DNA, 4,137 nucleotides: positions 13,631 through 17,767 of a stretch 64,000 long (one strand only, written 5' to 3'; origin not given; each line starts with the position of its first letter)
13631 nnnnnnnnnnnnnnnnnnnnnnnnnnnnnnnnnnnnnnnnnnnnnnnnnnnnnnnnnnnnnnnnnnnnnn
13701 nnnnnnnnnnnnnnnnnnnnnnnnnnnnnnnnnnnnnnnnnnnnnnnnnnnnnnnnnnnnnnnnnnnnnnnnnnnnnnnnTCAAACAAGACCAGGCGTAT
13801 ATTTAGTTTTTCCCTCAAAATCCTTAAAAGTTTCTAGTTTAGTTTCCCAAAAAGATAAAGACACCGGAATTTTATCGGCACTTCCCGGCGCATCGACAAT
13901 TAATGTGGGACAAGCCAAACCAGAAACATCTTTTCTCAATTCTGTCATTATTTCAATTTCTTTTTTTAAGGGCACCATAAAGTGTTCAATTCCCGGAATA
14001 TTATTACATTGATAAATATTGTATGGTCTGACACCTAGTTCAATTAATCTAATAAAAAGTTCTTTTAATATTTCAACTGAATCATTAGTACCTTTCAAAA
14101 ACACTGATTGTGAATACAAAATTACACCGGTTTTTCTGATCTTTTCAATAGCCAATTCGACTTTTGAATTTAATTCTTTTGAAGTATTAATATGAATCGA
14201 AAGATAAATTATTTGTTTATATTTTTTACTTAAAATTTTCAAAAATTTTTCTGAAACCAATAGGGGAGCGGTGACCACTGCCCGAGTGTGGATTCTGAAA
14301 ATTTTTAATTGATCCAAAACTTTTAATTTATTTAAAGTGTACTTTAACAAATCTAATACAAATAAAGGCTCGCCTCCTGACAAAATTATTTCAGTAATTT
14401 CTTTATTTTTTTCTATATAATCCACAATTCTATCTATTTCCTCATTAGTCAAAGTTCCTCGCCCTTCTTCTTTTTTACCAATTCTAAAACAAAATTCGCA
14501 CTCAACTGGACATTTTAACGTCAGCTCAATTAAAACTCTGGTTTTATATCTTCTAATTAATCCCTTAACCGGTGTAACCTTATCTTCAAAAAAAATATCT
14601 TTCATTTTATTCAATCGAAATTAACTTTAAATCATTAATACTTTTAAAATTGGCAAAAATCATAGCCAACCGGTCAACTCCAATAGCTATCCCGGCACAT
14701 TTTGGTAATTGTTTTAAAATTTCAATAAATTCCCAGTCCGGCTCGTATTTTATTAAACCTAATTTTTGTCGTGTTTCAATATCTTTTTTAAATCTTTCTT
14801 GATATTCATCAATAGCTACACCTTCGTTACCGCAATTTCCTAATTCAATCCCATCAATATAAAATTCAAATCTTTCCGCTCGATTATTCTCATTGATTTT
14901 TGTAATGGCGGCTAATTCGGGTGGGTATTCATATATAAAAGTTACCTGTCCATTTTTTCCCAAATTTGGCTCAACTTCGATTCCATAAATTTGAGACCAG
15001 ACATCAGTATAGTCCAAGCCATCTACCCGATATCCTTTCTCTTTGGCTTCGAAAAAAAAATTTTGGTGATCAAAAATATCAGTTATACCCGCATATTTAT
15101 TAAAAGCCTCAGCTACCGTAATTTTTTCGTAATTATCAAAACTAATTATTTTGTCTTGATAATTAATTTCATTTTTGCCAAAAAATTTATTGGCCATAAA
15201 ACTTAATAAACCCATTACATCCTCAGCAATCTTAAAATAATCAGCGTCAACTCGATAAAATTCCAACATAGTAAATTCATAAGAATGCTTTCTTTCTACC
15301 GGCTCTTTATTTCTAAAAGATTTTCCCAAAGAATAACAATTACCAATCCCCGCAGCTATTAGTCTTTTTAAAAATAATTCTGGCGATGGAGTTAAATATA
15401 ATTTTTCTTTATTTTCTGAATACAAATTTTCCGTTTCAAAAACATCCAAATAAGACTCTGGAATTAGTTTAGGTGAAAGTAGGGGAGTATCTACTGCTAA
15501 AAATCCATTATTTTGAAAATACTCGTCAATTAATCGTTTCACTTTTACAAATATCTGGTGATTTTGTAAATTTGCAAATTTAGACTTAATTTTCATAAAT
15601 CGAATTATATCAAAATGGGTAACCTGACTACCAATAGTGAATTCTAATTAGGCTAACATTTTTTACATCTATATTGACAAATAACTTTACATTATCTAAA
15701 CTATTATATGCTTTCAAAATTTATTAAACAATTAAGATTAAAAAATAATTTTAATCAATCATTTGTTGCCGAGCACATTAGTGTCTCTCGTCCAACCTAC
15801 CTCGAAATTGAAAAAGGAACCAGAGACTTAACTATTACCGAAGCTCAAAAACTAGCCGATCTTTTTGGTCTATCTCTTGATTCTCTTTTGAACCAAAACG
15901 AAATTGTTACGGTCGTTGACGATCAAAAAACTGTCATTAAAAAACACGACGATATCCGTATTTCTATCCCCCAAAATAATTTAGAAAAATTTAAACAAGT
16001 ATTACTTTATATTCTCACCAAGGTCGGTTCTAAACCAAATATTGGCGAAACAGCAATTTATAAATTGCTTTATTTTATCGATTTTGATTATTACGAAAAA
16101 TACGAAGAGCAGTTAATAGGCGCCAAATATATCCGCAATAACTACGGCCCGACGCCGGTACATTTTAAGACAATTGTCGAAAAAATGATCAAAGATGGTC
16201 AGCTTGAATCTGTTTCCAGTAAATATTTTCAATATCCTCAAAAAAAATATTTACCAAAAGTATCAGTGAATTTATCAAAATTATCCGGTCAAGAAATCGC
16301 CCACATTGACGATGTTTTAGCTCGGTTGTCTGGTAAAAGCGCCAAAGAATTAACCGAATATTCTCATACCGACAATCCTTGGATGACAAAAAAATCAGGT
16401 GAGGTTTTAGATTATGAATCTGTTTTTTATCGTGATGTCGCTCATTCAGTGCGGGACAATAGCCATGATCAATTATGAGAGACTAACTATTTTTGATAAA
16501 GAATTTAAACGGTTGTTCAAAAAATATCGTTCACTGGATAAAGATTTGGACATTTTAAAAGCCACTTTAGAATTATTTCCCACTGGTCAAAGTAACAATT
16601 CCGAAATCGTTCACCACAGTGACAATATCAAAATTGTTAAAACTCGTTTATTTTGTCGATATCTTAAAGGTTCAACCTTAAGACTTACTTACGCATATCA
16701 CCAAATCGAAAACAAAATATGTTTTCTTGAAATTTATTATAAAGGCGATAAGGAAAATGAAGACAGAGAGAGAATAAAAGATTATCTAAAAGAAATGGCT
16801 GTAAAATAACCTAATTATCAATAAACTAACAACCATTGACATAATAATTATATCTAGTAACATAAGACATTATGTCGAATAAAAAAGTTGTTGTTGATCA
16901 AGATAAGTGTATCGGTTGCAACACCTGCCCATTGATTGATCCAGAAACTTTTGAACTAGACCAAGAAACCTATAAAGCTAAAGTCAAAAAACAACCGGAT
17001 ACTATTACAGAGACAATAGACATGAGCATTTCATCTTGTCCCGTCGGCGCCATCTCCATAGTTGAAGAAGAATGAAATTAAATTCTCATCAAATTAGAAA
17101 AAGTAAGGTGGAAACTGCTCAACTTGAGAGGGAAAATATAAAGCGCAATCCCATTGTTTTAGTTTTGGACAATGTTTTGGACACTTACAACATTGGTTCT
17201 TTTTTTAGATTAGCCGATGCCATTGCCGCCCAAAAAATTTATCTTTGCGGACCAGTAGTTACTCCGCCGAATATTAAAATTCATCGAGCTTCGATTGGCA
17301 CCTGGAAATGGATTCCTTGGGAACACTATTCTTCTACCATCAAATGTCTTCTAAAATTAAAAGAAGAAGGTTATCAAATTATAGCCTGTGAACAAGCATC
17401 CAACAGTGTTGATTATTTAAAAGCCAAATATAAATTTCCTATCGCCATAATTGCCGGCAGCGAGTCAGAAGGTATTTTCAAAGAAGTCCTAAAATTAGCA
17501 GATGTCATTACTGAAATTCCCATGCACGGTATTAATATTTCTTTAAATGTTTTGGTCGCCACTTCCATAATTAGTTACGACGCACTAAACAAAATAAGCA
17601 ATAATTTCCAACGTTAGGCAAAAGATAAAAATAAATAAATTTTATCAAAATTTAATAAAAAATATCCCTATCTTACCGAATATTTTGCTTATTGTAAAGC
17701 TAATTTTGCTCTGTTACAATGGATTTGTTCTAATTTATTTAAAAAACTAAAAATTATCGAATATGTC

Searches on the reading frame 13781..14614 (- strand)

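Call 44: search_protein_families(library=pfam, proteins=[window:13781-14614:-], max_evalue=0.0001)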
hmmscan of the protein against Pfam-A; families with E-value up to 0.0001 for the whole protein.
window:13781-14614:- (277 aa): 2 families
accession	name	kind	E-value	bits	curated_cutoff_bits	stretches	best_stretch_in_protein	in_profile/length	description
PF04055.27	Radical_SAM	-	4.4e-12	46.9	29.5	1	29-179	1-157/166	Radical SAM superfamily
PF13353.11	Fer4_12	-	2.2e-06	28.4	22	1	34-93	14-73/137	4Fe-4S single cluster domain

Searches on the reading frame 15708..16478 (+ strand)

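Call 44: search_protein_families(library=pfam, proteins=[window:15708-16478:+], max_evalue=0.0001)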
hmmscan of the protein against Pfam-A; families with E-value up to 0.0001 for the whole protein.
window:15708-16478:+ (256 aa): 4 families
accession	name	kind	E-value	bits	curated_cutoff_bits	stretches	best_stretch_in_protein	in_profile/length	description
PF13274.11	SocA_Panacea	-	8.2e-18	65.8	25.7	1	118-225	2-112/113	Antitoxin SocA-like, Panacea domain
PF01381.28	HTH_3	-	5.5e-12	46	23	1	6-59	1-54/55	Helix-turn-helix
PF12844.13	HTH_19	-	4.6e-10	39.7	30.2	1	4-65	2-63/64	Helix-turn-helix domain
PF13560.12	HTH_31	-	5.5e-05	23.8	27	0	4-58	4-59/64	Helix-turn-helix domain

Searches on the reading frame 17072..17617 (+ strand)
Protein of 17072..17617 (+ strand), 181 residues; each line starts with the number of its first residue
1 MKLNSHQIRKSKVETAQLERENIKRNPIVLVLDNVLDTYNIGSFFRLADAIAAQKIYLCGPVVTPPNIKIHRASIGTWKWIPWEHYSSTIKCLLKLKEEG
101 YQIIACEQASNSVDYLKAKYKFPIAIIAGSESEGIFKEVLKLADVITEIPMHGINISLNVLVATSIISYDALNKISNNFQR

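Call 67: search_protein_families(library=pfam, proteins=[window:17072-17617:+], max_evalue=0.001)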
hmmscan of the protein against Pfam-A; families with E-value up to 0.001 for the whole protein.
window:17072-17617:+ (181 aa): 1 family
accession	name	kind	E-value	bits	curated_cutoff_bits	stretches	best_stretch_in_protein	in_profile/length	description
PF00588.24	SpoU_methylase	-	5.4e-33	114.5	29.7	1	28-169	2-142/142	SpoU rRNA Methylase family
